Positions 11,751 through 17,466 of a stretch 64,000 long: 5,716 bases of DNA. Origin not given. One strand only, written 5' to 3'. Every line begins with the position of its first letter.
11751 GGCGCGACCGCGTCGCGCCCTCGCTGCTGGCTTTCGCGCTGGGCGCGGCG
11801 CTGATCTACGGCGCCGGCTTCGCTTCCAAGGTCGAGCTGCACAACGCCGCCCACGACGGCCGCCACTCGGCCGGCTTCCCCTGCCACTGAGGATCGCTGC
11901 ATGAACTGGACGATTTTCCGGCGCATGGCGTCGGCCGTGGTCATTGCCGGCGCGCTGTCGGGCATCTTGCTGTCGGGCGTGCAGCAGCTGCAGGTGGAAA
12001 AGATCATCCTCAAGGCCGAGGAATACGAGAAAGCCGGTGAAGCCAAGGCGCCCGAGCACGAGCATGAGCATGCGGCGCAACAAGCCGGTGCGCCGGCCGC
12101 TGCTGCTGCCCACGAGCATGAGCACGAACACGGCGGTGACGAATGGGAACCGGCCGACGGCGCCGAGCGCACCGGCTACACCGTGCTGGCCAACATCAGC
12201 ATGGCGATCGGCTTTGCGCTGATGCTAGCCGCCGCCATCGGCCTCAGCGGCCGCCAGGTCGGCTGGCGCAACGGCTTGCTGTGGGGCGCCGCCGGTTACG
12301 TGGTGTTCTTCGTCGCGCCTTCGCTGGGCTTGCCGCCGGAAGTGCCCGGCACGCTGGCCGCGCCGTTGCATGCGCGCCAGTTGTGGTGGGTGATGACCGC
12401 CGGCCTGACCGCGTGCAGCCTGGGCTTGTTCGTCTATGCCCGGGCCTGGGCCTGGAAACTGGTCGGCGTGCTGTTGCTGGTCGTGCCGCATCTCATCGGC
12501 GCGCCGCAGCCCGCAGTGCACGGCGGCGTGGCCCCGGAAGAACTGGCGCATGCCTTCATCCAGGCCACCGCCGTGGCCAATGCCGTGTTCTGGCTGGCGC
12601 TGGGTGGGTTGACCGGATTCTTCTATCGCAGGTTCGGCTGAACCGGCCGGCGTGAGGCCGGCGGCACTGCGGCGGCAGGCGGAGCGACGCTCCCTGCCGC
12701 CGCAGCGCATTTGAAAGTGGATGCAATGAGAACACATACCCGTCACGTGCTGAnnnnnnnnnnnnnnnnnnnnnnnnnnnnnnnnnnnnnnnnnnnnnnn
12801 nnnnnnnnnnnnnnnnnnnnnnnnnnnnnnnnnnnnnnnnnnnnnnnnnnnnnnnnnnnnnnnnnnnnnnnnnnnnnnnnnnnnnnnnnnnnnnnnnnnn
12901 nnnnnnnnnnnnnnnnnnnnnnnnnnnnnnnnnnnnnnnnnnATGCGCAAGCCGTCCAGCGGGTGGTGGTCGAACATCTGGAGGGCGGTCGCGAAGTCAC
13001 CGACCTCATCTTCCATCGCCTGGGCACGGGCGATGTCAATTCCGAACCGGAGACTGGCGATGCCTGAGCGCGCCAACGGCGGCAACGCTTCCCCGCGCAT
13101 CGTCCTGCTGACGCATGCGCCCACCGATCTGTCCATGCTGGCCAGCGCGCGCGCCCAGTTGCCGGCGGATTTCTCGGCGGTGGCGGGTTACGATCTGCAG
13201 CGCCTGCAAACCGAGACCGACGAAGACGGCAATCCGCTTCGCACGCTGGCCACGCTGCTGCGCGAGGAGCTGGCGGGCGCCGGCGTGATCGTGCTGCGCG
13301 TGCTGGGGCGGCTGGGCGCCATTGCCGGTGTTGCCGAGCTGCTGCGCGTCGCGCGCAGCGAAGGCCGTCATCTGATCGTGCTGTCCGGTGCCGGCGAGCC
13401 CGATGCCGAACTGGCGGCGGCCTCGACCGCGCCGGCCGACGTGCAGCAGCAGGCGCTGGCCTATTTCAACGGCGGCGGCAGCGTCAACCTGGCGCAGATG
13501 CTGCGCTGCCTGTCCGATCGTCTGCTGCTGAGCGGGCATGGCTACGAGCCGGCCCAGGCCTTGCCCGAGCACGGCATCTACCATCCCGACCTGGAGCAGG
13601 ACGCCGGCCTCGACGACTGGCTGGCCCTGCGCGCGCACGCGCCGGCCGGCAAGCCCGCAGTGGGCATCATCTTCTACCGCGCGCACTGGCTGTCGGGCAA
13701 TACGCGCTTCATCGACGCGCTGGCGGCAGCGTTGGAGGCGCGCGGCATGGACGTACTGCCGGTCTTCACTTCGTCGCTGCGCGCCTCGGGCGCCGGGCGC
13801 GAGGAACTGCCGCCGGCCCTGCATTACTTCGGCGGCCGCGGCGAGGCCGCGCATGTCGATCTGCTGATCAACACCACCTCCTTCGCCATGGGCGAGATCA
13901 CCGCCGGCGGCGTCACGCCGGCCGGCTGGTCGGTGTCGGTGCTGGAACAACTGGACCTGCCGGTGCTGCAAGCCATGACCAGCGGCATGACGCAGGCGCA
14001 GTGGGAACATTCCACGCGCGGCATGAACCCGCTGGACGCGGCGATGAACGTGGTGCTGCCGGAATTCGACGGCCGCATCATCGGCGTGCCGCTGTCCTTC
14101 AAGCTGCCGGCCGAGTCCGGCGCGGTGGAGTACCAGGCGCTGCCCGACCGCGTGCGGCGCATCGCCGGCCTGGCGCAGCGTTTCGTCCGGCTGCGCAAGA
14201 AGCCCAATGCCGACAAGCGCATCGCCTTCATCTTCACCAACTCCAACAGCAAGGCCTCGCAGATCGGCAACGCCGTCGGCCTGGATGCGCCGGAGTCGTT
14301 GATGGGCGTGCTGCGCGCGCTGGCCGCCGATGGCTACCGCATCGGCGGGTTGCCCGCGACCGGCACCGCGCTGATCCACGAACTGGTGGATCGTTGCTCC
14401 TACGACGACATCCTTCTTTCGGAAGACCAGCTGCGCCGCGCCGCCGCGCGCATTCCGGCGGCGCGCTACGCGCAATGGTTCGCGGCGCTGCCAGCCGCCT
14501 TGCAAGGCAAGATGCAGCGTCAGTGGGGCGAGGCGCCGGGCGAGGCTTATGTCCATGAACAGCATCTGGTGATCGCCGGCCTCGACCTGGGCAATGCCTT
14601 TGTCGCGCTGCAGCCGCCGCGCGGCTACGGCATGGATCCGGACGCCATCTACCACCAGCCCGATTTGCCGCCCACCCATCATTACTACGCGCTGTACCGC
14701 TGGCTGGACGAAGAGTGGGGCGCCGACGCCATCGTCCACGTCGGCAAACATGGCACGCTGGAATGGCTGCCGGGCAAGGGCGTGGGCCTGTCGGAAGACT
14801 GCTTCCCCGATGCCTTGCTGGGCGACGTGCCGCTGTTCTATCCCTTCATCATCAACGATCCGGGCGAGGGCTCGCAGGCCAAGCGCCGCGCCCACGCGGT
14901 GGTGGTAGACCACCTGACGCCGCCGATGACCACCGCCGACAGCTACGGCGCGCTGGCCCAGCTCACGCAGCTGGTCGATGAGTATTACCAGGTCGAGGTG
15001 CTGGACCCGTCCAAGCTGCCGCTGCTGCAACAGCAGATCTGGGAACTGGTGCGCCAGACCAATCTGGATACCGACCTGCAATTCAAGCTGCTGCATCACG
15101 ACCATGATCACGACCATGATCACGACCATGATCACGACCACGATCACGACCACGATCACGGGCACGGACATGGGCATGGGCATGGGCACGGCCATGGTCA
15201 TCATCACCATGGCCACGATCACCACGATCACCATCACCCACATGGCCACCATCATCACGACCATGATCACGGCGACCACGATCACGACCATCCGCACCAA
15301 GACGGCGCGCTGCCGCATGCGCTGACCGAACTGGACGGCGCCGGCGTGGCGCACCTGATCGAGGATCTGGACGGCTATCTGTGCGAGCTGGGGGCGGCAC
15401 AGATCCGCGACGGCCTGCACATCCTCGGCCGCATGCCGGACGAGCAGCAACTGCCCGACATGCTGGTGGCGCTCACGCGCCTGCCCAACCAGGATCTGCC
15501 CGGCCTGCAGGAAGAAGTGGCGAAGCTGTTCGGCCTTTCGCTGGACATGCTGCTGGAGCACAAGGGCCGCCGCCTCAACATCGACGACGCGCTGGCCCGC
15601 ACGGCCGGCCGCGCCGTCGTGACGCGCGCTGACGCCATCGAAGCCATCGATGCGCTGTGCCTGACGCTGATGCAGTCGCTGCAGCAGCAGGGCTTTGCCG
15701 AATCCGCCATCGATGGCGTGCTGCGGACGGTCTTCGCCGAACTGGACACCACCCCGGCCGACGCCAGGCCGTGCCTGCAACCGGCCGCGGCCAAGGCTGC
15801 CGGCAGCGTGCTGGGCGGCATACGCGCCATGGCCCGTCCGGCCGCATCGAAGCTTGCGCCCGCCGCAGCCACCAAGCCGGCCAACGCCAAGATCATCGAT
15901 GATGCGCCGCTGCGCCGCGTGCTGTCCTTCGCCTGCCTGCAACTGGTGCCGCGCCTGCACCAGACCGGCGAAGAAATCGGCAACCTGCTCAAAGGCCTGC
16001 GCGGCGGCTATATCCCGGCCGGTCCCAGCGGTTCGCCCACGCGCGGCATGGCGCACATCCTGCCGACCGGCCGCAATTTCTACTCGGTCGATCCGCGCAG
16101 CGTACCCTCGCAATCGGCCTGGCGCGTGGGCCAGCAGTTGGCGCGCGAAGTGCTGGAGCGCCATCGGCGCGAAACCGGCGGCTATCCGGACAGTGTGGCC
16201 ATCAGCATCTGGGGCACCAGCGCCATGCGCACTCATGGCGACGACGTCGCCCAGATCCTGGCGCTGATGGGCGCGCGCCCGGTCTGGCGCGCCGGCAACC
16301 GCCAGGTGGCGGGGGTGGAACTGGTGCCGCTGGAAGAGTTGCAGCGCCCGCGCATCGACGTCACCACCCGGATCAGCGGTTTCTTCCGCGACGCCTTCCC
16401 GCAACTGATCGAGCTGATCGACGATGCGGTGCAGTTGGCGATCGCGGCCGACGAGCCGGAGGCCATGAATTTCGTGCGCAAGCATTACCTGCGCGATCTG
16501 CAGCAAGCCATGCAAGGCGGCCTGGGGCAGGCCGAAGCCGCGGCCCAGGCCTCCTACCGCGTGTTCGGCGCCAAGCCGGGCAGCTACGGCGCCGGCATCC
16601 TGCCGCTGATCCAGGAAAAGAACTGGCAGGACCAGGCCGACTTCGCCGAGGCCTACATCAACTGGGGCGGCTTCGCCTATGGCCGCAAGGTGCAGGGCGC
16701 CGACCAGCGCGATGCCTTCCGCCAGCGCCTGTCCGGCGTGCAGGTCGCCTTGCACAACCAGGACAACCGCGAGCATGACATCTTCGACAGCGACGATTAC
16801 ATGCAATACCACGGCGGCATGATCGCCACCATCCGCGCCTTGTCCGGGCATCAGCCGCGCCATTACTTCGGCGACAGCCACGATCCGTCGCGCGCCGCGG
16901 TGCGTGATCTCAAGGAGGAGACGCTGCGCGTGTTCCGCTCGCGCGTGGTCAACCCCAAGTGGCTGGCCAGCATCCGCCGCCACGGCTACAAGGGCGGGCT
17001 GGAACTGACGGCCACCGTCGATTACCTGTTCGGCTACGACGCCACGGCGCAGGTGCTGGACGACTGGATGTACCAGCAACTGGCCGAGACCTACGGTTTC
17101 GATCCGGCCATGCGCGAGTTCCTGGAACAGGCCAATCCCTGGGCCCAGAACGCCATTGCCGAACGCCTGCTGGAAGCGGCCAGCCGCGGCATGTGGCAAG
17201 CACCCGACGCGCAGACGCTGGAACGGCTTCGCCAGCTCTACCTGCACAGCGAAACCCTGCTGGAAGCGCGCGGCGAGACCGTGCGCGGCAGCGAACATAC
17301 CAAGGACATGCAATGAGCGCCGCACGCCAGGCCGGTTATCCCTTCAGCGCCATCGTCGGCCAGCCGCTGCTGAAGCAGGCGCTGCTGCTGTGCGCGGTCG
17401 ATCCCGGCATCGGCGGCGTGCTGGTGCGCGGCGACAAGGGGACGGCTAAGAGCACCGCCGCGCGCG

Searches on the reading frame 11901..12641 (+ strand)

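Call 79: search_protein_families(library=pfam, proteins=[window:11901-12641:+], max_evalue=0.000001)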
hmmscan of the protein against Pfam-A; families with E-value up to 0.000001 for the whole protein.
window:11901-12641:+ (246 aa): 1 family
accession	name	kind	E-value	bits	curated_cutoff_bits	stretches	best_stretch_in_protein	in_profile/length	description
PF09490.15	CbtA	-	5.2e-49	167.7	30.7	1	6-242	1-238/239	Probable cobalt transporter subunit (CbtA)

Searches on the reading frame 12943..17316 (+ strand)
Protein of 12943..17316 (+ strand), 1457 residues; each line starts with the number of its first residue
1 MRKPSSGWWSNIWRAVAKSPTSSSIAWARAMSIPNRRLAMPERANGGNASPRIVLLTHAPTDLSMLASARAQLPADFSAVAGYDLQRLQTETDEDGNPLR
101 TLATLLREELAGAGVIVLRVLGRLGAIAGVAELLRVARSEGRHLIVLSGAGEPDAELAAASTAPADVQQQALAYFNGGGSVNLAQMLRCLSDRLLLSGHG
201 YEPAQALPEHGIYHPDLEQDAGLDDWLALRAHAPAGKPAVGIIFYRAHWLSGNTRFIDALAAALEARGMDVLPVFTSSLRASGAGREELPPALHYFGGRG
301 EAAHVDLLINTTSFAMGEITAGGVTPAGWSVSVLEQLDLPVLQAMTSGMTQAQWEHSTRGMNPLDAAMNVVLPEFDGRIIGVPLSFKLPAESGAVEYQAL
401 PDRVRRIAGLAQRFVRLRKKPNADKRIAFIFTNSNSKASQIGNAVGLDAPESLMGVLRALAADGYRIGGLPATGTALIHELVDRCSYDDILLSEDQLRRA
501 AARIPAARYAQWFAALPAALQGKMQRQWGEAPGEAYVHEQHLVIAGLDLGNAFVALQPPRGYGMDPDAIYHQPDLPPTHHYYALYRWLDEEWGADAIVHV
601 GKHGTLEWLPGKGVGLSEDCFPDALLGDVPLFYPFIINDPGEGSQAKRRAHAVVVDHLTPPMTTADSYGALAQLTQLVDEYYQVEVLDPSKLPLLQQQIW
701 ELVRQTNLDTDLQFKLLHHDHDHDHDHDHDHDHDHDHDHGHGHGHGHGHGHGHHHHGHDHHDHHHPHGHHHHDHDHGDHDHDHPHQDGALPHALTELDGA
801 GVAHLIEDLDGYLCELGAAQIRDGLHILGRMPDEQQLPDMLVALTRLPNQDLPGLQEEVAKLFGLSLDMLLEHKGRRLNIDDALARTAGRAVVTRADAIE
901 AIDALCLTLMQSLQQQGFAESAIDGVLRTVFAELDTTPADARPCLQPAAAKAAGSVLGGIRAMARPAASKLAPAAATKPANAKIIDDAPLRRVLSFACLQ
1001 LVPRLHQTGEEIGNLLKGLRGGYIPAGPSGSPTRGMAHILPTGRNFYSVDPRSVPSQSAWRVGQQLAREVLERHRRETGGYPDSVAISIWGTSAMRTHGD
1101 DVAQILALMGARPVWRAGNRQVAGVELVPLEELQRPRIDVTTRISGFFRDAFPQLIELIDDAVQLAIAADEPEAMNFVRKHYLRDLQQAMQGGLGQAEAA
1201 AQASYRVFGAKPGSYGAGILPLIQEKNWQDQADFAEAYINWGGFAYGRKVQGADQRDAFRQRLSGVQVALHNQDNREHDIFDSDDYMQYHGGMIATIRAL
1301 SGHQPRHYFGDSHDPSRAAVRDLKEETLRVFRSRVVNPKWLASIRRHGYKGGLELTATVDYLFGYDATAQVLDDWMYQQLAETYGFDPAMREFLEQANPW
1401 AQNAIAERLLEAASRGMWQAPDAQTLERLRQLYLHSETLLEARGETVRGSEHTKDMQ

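Call 22: search_protein_families(library=pfam, proteins=[window:12943-17316:+], max_evalue=1e-8)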
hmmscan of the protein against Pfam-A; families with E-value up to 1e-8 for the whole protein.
window:12943-17316:+ (1457 aa): 1 family
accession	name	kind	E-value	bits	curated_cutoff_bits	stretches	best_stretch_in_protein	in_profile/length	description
PF02514.21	CobN-Mg_chel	-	0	1383.7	24.5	1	173-1424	2-1089/1090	CobN/Magnesium Chelatase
